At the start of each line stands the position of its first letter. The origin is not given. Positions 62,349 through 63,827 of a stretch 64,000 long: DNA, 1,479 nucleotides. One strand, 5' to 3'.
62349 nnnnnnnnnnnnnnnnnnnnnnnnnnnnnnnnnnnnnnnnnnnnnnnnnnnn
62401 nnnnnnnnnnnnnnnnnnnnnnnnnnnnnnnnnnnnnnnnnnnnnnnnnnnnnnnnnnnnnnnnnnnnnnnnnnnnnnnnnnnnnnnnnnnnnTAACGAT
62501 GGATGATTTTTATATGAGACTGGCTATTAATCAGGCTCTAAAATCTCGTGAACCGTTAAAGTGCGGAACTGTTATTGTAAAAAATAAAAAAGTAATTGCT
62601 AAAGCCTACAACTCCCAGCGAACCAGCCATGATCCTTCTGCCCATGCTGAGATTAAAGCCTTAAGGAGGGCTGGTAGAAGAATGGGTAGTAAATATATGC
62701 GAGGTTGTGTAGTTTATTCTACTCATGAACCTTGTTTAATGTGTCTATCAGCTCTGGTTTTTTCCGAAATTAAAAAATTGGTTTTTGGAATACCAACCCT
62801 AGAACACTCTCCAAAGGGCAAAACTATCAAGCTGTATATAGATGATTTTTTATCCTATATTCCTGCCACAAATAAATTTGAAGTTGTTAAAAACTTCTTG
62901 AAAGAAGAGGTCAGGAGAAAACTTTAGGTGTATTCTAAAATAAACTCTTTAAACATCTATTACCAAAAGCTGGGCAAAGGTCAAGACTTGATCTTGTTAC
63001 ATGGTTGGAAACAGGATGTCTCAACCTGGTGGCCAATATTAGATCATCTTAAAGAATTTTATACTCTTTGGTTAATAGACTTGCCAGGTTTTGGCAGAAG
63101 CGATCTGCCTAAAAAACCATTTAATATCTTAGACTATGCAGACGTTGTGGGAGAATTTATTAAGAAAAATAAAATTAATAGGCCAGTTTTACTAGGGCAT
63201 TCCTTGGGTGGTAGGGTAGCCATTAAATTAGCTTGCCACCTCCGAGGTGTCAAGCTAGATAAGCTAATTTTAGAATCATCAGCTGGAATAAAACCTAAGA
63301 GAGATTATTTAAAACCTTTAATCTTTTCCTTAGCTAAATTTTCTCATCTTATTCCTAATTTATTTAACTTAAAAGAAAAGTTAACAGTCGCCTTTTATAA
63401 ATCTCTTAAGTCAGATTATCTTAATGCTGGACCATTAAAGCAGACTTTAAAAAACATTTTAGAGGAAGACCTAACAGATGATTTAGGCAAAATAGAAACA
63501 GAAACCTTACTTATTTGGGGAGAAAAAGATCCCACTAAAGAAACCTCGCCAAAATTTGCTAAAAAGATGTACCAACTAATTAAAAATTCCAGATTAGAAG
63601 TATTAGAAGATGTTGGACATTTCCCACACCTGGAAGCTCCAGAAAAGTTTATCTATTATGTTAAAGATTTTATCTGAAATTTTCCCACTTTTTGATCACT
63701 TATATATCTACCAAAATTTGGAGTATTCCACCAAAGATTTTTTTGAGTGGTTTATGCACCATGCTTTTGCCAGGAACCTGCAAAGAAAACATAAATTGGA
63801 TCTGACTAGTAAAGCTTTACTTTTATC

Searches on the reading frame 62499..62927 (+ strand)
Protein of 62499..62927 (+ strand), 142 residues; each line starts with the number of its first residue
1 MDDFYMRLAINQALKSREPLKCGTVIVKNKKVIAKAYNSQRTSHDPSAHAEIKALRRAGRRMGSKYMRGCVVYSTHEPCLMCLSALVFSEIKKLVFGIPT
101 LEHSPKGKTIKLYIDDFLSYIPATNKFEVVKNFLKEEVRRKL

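Call 62: search_protein_families(library=pfam, proteins=[window:62499-62927:+], max_evalue=0.001)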
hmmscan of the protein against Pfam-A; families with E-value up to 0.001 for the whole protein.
window:62499-62927:+ (142 aa): 3 families
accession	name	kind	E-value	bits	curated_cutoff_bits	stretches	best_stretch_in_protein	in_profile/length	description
PF00383.29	dCMP_cyt_deam_1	-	2.2e-23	82.5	25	1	2-97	4-101/102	Cytidine and deoxycytidylate deaminase zinc-binding region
PF14437.12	MafB19-deam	-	3.3e-23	82.6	27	1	17-103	20-106/142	MafB19-like deaminase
PF14439.12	Bd3614-deam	-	0.00011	22.6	38.5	1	30-85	19-73/113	Bd3614-like deaminase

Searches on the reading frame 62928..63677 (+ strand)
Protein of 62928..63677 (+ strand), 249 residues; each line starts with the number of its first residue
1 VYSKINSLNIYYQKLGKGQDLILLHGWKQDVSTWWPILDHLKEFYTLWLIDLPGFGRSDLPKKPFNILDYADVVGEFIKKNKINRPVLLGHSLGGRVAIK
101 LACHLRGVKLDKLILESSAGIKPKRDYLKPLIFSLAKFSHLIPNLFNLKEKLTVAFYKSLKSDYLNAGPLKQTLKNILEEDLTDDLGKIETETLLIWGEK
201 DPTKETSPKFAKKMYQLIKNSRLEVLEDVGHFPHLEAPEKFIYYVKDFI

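Call 62: search_protein_families(library=pfam, proteins=[window:62928-63677:+], max_evalue=0.001)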
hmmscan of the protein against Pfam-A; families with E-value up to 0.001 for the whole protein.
window:62928-63677:+ (249 aa): 3 families
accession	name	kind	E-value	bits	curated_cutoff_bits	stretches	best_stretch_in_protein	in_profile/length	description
PF12697.13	Abhydrolase_6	-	5.2e-24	86.5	26.3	1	21-241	1-214/217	Alpha/beta hydrolase family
PF00561.26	Abhydrolase_1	-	8.9e-23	81.6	25.8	2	21-146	3-128/245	alpha/beta hydrolase fold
PF12146.15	Hydrolase_4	-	6e-11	42.5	27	1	21-236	7-237/239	Serine aminopeptidase, S33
